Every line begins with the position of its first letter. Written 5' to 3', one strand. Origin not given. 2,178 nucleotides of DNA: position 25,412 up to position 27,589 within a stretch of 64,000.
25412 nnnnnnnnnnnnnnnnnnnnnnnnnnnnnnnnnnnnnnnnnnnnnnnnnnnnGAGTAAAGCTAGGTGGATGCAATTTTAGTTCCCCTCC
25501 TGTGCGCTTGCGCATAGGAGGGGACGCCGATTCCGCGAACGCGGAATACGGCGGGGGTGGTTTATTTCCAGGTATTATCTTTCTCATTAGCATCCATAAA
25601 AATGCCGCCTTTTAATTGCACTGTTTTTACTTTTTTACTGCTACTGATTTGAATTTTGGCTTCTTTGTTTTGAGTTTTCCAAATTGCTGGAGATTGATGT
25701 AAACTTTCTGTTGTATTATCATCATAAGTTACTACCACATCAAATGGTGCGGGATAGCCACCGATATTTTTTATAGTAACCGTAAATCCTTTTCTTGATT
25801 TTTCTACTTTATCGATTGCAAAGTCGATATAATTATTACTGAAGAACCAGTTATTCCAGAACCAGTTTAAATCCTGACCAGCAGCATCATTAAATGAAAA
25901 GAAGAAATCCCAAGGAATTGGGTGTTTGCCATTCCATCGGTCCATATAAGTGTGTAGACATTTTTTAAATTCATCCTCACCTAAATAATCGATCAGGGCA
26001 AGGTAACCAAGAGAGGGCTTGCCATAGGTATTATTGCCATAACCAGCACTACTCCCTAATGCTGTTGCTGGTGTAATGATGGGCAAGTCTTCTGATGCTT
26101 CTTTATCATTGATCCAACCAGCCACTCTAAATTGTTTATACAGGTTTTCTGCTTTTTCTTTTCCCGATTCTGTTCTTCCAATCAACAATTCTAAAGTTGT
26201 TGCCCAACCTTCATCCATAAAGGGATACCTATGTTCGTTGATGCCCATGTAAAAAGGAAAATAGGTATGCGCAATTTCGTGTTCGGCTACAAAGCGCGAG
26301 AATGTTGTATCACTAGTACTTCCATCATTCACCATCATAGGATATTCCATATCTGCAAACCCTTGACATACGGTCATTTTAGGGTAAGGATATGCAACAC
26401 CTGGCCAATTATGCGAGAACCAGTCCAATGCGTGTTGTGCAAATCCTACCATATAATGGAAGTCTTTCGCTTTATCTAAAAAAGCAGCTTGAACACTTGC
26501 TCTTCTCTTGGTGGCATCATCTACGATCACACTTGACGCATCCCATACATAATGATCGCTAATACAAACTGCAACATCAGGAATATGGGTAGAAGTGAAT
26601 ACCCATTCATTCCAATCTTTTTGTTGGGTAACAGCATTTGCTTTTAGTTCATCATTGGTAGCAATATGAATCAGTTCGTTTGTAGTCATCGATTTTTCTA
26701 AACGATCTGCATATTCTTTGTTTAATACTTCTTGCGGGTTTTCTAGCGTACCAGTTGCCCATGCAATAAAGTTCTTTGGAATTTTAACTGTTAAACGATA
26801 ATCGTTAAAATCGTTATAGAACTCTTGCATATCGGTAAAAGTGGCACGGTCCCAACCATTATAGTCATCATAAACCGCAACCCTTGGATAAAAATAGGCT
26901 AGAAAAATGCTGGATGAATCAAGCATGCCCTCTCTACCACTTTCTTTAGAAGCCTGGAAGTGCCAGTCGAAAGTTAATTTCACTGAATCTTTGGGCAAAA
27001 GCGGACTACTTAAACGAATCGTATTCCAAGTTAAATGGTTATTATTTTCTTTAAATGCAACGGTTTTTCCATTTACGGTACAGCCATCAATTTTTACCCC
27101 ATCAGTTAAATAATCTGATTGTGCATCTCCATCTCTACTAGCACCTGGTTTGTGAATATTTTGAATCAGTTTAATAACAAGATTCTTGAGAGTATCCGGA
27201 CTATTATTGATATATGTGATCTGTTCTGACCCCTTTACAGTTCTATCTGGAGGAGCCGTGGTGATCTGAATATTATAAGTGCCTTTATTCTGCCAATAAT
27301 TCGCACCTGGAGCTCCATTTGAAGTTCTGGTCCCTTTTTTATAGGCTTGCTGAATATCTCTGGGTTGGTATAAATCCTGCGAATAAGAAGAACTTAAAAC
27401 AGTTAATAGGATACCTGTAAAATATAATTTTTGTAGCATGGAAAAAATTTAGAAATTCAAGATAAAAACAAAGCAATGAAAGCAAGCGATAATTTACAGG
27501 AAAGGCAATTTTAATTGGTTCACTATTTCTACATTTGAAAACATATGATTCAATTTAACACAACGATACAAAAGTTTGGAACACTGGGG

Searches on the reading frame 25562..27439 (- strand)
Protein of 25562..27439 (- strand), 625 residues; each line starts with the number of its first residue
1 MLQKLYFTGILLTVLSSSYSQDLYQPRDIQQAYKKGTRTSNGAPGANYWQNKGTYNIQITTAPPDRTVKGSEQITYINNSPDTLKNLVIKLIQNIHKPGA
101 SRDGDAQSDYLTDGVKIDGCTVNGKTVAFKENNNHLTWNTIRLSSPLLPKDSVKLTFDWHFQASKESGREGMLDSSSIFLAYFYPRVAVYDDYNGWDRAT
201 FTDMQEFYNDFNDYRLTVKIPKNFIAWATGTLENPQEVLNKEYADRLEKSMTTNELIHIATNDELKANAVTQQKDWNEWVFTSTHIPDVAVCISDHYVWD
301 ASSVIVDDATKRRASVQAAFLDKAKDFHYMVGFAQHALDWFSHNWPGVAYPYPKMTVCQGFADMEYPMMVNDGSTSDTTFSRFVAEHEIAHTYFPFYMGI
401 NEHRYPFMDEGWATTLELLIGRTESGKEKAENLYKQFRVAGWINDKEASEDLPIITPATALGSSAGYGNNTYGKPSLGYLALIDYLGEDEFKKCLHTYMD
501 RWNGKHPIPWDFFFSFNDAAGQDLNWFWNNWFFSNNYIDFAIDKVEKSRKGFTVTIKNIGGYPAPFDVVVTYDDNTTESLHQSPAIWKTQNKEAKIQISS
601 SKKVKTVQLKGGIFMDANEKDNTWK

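Call 39: search_protein_families(library=pfam, proteins=[window:25562-27439:-], max_evalue=0.00001)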
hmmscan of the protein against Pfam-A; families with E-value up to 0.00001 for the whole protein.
window:25562-27439:- (625 aa): 1 family
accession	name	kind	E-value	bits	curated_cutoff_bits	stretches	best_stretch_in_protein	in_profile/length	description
PF01433.26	Peptidase_M1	-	7.2e-11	42.5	27.7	1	374-531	60-218/218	Peptidase family M1 domain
